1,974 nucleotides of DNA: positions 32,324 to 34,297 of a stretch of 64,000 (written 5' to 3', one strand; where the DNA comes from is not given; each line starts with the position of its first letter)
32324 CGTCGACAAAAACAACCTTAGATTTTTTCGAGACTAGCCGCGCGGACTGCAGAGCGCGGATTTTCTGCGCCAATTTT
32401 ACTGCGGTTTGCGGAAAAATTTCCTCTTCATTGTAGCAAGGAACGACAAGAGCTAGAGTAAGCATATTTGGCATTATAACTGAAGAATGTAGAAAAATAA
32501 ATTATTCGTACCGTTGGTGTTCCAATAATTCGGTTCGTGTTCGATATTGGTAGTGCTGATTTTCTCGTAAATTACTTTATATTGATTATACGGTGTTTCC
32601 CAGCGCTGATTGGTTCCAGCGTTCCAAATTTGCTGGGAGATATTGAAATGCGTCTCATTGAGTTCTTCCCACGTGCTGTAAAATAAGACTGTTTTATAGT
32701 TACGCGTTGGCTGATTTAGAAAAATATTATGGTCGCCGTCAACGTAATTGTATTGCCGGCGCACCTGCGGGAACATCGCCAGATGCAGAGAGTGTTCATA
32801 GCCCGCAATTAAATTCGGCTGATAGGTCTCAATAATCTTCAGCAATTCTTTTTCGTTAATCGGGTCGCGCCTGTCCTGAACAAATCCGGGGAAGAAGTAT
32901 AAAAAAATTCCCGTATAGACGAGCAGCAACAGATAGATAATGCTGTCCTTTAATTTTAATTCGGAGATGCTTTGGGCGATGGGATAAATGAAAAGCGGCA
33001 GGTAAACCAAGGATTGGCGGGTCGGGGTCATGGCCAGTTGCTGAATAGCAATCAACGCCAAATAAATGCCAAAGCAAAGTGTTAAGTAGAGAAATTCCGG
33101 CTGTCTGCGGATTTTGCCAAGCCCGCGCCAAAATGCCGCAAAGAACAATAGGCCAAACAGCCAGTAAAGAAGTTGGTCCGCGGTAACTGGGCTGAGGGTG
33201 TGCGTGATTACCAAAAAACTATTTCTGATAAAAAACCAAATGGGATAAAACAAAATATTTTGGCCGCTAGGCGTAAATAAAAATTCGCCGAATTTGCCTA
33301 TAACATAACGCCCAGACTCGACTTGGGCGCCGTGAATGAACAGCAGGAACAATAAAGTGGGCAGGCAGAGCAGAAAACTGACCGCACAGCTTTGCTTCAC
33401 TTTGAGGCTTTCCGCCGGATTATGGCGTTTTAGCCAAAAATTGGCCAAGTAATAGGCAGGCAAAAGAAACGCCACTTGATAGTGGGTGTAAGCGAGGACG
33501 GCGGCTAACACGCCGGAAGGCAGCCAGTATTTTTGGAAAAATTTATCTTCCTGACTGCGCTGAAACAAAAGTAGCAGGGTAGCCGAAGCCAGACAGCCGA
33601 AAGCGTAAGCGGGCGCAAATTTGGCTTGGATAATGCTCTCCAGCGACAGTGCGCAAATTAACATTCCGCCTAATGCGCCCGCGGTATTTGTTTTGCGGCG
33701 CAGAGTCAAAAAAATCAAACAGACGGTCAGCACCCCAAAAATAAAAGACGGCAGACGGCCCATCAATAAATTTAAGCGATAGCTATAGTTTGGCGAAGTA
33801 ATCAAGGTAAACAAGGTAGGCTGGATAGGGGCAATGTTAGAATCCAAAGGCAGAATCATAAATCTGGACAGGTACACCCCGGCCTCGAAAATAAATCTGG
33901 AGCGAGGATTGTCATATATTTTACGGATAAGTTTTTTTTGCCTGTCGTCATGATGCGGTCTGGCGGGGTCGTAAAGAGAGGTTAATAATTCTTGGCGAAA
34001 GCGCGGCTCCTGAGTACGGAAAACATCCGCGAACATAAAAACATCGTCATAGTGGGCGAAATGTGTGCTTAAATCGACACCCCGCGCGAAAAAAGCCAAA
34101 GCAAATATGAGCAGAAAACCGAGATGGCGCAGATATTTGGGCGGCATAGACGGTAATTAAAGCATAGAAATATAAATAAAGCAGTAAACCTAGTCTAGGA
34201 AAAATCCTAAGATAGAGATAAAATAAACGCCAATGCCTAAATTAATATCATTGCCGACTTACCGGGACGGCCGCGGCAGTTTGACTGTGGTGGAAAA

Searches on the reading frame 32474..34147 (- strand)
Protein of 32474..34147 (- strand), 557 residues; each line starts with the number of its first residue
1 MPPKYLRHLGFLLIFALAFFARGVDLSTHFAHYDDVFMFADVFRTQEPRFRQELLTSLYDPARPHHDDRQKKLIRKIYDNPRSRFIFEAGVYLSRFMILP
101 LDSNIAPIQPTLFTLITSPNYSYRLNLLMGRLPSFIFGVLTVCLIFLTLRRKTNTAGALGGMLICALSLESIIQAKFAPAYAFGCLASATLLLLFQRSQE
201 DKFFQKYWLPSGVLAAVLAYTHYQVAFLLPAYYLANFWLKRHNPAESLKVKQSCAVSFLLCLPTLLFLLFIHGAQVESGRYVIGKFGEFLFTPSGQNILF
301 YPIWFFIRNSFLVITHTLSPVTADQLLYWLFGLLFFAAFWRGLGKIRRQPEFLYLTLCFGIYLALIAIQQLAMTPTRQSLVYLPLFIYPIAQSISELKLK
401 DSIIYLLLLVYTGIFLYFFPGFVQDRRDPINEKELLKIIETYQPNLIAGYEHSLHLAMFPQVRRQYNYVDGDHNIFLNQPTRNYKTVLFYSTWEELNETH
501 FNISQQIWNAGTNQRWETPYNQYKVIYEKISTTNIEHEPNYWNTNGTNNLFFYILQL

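Call 3: search_protein_families(library=pfam, proteins=[window:32474-34147:-])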
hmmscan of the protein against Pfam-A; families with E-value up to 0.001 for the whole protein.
window:32474-34147:- (557 aa): 1 family
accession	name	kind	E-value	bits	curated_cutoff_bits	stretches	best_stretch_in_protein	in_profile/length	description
PF13231.12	PMT_2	-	2.6e-09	37.9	26.1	1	130-265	24-158/160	Dolichyl-phosphate-mannose-protein mannosyltransferase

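Call 4: search_protein_families(library=ncbifam, proteins=[window:32474-34147:-])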
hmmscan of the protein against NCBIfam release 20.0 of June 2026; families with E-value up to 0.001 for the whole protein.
window:32474-34147:- (557 aa): 0 families
